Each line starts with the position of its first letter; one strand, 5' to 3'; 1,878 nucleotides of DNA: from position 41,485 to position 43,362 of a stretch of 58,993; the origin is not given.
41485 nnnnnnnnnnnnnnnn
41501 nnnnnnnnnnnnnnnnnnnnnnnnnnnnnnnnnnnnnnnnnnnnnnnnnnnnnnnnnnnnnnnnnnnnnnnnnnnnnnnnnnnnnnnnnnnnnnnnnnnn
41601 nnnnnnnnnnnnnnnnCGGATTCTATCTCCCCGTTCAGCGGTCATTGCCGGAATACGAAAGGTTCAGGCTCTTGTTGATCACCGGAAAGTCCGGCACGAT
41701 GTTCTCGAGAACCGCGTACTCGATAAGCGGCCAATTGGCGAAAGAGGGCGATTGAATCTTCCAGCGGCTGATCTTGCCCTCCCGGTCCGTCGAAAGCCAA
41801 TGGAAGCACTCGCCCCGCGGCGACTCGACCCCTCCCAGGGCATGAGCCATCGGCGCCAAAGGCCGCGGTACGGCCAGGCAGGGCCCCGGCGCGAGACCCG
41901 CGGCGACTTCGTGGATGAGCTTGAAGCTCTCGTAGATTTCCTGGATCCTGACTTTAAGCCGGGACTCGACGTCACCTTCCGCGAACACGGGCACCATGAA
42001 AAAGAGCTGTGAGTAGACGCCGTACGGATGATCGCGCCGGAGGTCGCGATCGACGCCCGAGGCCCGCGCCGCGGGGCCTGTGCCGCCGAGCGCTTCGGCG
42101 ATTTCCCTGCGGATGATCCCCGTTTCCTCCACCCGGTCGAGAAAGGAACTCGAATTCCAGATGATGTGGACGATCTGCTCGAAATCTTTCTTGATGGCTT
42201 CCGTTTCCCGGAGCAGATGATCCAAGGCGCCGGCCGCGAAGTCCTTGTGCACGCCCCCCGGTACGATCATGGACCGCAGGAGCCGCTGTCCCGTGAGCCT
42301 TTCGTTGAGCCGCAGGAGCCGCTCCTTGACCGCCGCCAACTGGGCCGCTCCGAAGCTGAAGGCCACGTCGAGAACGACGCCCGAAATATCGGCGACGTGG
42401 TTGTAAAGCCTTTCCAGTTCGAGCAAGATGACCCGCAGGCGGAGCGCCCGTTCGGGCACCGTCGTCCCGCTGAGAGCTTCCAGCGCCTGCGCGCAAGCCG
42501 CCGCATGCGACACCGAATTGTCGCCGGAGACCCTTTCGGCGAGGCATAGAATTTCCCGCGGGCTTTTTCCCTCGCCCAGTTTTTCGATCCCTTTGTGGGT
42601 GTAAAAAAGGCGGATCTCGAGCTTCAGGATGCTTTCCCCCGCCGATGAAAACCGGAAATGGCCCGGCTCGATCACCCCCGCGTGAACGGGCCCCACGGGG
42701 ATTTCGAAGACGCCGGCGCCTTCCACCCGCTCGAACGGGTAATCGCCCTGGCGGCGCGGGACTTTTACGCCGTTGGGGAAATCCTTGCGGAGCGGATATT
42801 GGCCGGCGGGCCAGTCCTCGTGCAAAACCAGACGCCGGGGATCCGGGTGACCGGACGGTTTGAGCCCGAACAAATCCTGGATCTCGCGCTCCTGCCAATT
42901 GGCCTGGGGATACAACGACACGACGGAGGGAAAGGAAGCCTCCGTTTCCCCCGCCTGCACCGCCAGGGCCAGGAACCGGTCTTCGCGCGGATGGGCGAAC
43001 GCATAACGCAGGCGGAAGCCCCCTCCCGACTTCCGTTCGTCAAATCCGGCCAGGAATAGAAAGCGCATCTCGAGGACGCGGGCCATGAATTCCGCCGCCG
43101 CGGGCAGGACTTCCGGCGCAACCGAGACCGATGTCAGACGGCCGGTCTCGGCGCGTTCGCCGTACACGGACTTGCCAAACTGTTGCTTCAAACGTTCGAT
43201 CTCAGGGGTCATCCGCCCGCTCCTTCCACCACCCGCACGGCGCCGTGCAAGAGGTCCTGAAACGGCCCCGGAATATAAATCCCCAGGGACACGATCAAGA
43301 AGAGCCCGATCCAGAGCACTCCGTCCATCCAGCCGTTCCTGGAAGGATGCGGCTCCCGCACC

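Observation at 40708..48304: Ehr-type complex: hyf-like six-gene module whose catalytic subunit has lost all four NiFe cysteines, with two subunit fusions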

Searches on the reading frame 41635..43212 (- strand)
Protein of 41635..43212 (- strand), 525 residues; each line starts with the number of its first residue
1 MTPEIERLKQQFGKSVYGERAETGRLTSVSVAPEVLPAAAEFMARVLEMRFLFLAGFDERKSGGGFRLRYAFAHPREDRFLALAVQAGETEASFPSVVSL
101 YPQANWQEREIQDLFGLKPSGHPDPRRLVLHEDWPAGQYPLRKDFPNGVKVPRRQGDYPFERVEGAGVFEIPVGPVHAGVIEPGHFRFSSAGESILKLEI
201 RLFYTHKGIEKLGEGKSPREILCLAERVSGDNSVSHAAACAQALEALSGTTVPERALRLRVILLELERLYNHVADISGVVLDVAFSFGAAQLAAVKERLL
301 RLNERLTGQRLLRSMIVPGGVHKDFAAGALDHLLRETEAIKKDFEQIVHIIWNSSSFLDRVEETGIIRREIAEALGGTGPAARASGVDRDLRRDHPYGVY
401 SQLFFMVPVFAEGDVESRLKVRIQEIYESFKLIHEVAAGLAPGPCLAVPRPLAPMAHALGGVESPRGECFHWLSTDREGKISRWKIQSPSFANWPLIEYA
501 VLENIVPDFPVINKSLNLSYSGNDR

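Call 3: search_protein_families(library=pfam, proteins=[window:41635-43212:-])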
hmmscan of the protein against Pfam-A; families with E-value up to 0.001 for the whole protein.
window:41635-43212:- (525 aa): 3 families
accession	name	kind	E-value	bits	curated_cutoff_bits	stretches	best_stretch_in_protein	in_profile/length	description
PF00346.24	Complex1_49kDa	-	5e-48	164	24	2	294-448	13-167/271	Respiratory-chain NADH dehydrogenase, 49 Kd subunit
PF00329.25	Complex1_30kDa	-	3.3e-27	95.9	22.5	1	29-146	1-119/124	Respiratory-chain NADH dehydrogenase, 30 Kd subunit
PF00374.24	NiFeSe_Hases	-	4.4e-08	33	25.8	1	207-273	1-67/508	Nickel-dependent hydrogenase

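Call 5: search_solved_structures(query=window:41635-43212:-, show_alignments=5, max_evalue=0.001)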
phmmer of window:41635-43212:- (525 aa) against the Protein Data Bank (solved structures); distinct sequences matched with E-value up to 0.001: 130 (the best 60 are shown).
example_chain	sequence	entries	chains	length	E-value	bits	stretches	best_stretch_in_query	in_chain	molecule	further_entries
7z0s_E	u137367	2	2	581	1e-83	285.1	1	23-525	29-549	Formate hydrogenlyase subunit 5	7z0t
7q5y_B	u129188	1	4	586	7.5e-47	163.5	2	171-442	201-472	NADH-quinone oxidoreductase subunit C/D 2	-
6cfw_L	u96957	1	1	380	1.7e-43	152.4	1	170-521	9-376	Membrane-bound hydrogenase subunit alpha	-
2fug_4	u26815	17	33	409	7.1e-41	143.7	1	168-458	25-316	NADH-quinone oxidoreductase chain 4 | NADH-QUINONE OXIDOREDUCTASE SUBUNIT 4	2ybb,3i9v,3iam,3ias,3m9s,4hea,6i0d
7awt_D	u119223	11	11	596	3.5e-40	141.4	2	171-452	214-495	NADH-quinone oxidoreductase subunit C/D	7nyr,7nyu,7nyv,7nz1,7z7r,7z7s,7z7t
9taj_C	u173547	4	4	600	3.6e-40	141.4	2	171-452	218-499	NADH-quinone oxidoreductase subunit C/D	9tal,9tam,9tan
7p61_C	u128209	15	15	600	6.9e-40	140.5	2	171-452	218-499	NADH-quinone oxidoreductase subunit C/D | NADH-quinone oxidoreductase subunit CD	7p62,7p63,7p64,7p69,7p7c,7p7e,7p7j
7vb7_Q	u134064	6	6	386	1.1e-33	120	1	174-449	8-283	NADH dehydrogenase [ubiquinone] iron-sulfur protein 2, mitochondrial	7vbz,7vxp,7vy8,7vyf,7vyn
7vbn_Q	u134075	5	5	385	1.1e-33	120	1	174-449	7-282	NADH dehydrogenase [ubiquinone] iron-sulfur protein 2, mitochondrial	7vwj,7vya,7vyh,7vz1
5xtb_Q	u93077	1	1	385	1.1e-33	120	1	174-448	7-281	NADH dehydrogenase [ubiquinone] iron-sulfur protein 2, mitochondrial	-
8qby_D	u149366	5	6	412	1.1e-33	119.9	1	169-444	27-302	NADH-quinone oxidoreductase subunit D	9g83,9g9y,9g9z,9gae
7v2c_Q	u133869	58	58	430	1.3e-33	119.8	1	174-448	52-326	NADH dehydrogenase [ubiquinone] iron-sulfur protein 2, mitochondrial | Complex I-49kD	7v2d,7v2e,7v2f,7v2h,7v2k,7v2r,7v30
5xtd_Q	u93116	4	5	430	1.4e-33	119.7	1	174-448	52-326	NADH dehydrogenase [ubiquinone] iron-sulfur protein 2, mitochondrial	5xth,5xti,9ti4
5lc5_D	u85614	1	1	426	1.7e-33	119.4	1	174-448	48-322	NADH dehydrogenase [ubiquinone] iron-sulfur protein 2, mitochondrial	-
5gpn_Z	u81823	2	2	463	1.8e-33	119.3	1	174-448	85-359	NADH dehydrogenase [ubiquinone] iron-sulfur protein 2 | NADH dehydrogenase [ubiquinone] iron-sulfur protein 2, mitochondrial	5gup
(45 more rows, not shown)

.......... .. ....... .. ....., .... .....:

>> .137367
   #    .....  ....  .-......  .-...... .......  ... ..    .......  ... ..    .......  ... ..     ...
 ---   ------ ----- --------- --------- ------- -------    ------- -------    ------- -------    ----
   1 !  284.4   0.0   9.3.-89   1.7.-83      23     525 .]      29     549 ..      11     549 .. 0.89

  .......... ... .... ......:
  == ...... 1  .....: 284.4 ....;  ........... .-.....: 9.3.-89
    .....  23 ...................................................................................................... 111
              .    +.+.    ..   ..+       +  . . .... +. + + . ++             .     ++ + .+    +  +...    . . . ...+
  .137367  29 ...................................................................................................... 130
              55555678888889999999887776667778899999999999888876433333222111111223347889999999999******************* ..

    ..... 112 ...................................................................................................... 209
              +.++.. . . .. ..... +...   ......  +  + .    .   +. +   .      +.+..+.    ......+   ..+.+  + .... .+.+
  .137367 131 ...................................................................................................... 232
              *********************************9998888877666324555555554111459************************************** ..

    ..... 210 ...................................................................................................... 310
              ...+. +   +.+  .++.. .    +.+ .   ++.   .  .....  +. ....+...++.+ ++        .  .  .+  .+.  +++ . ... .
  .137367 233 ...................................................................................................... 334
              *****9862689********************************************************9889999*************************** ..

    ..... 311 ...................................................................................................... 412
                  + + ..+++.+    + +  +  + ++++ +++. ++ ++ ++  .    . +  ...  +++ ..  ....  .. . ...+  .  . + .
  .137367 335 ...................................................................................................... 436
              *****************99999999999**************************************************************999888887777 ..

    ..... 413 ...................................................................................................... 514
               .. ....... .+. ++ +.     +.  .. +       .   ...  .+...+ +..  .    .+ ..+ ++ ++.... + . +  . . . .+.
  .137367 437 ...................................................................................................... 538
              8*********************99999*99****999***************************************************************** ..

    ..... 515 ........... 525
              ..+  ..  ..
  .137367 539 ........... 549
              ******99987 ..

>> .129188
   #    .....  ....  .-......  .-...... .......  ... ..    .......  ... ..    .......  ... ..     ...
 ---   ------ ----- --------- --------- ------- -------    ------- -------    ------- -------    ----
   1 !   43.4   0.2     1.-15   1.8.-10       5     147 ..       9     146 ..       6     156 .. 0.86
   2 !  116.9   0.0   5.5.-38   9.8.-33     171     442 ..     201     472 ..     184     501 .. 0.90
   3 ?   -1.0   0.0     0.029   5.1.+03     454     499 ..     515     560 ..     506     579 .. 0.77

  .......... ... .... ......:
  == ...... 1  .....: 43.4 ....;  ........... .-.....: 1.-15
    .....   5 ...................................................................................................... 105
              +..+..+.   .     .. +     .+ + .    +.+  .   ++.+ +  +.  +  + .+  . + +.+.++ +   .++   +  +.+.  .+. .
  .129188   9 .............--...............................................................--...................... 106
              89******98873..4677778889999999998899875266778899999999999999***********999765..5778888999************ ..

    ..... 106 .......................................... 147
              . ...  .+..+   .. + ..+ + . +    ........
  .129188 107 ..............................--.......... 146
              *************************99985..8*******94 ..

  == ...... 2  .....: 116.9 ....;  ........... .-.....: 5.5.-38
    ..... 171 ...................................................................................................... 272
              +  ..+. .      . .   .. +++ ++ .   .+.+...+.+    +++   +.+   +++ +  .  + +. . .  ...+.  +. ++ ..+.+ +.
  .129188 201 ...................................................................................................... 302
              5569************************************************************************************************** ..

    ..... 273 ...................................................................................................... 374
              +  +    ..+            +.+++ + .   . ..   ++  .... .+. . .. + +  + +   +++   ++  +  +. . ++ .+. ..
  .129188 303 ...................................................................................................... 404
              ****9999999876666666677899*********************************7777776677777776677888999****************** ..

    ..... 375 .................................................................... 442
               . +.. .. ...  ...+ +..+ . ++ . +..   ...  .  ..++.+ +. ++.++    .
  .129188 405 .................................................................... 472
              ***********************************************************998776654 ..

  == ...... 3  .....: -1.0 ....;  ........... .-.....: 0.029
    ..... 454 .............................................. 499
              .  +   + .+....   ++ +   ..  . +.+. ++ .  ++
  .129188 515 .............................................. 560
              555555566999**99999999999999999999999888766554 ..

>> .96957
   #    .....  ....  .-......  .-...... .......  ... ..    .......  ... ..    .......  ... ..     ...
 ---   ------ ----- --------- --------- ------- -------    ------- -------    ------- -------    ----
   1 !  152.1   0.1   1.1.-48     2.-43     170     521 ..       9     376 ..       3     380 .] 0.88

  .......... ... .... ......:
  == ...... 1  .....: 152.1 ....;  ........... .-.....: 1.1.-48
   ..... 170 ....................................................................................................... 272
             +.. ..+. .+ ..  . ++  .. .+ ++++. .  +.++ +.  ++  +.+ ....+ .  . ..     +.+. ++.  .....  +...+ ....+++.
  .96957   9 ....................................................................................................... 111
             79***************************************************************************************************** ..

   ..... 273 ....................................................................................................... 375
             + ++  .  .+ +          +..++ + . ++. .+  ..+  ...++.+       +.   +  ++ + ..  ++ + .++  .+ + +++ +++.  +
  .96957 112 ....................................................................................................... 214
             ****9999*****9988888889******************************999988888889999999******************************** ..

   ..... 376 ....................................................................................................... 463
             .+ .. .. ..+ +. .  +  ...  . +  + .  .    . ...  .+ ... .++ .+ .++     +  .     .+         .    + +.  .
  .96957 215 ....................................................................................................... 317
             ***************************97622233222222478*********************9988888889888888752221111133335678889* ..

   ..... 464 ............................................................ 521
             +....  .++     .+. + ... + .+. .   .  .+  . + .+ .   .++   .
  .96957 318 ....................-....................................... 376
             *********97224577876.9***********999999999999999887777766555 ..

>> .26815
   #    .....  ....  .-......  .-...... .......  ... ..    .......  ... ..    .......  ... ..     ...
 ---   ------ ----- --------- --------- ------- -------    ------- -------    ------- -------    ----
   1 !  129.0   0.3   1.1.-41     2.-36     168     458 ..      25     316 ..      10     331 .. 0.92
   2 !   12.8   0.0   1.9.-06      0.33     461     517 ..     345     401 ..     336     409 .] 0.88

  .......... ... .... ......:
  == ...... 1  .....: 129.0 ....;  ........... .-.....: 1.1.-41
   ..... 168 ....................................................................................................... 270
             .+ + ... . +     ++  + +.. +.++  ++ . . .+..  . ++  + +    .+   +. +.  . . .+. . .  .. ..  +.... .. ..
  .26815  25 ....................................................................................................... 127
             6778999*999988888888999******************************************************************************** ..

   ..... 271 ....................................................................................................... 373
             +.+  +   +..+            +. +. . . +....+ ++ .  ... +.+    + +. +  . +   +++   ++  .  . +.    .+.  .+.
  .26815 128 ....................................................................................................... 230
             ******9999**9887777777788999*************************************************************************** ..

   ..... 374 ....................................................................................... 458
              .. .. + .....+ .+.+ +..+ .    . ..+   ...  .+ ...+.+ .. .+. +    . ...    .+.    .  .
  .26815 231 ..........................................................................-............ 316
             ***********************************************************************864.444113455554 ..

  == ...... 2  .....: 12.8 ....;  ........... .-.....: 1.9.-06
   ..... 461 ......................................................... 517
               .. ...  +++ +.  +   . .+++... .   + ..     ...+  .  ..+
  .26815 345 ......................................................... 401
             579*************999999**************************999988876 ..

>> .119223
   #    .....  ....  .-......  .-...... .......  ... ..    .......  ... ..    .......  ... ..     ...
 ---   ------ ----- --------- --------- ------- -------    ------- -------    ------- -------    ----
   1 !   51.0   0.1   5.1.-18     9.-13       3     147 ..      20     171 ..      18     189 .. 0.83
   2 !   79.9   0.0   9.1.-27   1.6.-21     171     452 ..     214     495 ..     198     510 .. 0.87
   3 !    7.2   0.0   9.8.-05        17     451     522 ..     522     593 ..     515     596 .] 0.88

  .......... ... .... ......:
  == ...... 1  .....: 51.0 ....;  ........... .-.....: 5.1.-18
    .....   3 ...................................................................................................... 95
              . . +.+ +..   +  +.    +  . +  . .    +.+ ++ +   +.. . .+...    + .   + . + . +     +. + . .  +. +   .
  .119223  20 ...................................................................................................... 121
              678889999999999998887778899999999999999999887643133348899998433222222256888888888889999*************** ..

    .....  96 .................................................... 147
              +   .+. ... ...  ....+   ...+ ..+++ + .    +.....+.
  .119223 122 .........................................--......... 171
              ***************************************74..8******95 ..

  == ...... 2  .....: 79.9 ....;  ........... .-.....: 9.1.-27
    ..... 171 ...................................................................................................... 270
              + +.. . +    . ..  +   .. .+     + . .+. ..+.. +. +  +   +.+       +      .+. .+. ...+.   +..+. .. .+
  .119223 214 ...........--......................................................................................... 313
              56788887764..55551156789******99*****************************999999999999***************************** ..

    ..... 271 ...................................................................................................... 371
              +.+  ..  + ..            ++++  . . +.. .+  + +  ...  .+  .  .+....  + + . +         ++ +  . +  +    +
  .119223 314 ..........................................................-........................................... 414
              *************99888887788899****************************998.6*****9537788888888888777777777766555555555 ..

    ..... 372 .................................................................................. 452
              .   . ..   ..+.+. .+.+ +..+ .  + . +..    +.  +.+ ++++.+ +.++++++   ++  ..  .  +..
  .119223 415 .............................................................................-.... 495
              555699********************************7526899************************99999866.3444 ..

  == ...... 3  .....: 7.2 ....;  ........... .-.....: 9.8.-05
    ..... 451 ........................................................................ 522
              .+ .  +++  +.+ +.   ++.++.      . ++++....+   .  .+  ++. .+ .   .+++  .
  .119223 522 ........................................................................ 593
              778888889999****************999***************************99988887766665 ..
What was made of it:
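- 41635..43212 (-): EhrL: NuoC-NuoD / HycE-like large subunit without NiFe ligands, 525 aa. Best PDB sequence match is HycE at 1e-83; NuoD-type chains score 7.5e-47 or weaker (call 5).
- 42505..42537 (-): Former L1 motif, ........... (residues 226-236): Cys1 to Ser229, Cys2 to Asn232, plus the family-specific Asp231. Aligned to HycE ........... and MbhL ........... (call 5).
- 41638..41664 (-): Former L2 motif and C-terminus, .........-stop (residues 517-525): Cys3 to Ser519, Cys4 to Gly522, no cleavable extension. Aligned to HycE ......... (call 5).
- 42358..42378 (-): VVLDVAF (residues 279-285) containing Asp282, a second family-specific acidic residue near the former active site. In the phmmer alignments it lines up with the Asp of Nqo4 (GLLDLG), E. 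coli NuoCD (IQDVG) and MbhL (GHDIG) (call 5).
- On Ehr complex: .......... and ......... align against HycE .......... and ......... (call 5).
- On Group 4 [NiFe] hydrogenase: All four are replaced (call 5).
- On Respiratory complex I (NuoD/Nqo4 Q-site): The aligned positions are Gly230 and Ile181, the latter within the hydrogenase-type IEPGHF loop (call 5). MbhL also has Asp here (call 5).
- Closest known: Respiratory complex I. Same: The Asp at position 282 aligns with the conserved Asp of NuoD (call 5).
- Checked: The residue-by-residue alignment to E. coli HycE (7z0s_E, E = 1e-83) puts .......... against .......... and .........-stop against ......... (call 5).
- The Tyr87-equivalent position is the invariant Gly230, and the His38-equivalent position is Ile181 inside a hydrogenase-type 'IEPGHF' loop (call 5). 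The large subunit also matches MbsL (6u8y_L, 1.9e-32; call 5). The match to MbsL is far weaker than to HycE or MbhL (call 5). The ungapped local alignment places Ser, Asn, Ser and Gly at the four ligand positions (call 5). NuoD scores are 40 orders of magnitude weaker than HycE (call 5).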

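Call 6: search_protein_families(library=ncbifam, proteins=[window:41635-43212:-])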
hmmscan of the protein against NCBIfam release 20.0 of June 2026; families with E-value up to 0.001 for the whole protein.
window:41635-43212:- (525 aa): 26 families (the best 25 are shown)
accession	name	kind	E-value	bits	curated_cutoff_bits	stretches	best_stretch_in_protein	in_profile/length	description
NF004739.1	PRK06075.1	equivalog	8.6e-64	215.7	360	2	170-448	2-280/384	NADH-quinone oxidoreductase subunit D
NF009808.0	PRK13292.1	equivalog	1.1e-56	192.2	1156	1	8-443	231-682/791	NADH-quinone oxidoreductase subunit B/C/D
TIGR01962.1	NuoD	equivalog_domain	5.8e-56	190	459.35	1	189-451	23-285/386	NADH dehydrogenase (quinone) subunit D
NF008728.0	PRK11742.1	equivalog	6.9e-51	173.3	840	2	173-444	219-490/598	NADH-quinone oxidoreductase subunit C/D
NF008974.0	PRK12322.1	equivalog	9.3e-48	163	522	1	171-499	9-340/366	NADH-quinone oxidoreductase subunit D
NF040602.1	F420_dehyd_FpoD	exception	1e-46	159.7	600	1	172-525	11-372/372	F420H2 dehydrogenase subunit FpoD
NF005649.0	PRK07415.1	equivalog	1.6e-35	122.9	583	1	174-444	16-287/394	NAD(P)H-quinone oxidoreductase subunit H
TIGR01961.1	NuoC_fam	subfamily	1.4e-18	67.6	122.45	1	54-146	30-119/122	NADH (or F420H2) dehydrogenase, subunit C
NF004733.0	PRK06074.1-5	equivalog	9.2e-16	58.1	225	1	8-147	13-151/203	NADH-quinone oxidoreductase subunit C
NF005856.0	PRK07785.1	equivalog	3.3e-15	56.6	224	1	76-148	155-225/246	NADH-quinone oxidoreductase subunit C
NF009141.0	PRK12494.1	equivalog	1e-13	51.6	175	1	85-145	105-163/175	NAD(P)H-quinone oxidoreductase subunit J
NF040611.1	F420_dehyd_FpoC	exception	2.1e-12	47.2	220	1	5-146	7-147/158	F420H2 dehydrogenase subunit FpoC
NF005832.0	PRK07735.1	equivalog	3.6e-12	46.2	431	1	81-145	361-423/430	NADH-quinone oxidoreductase subunit C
NF004737.0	PRK06074.2-4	equivalog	9.3e-12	45.1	144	1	83-145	64-124/150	NADH-quinone oxidoreductase subunit C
NF004735.0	PRK06074.2-2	equivalog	1.1e-11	44.9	176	1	6-145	8-146/158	NADH-quinone oxidoreductase subunit C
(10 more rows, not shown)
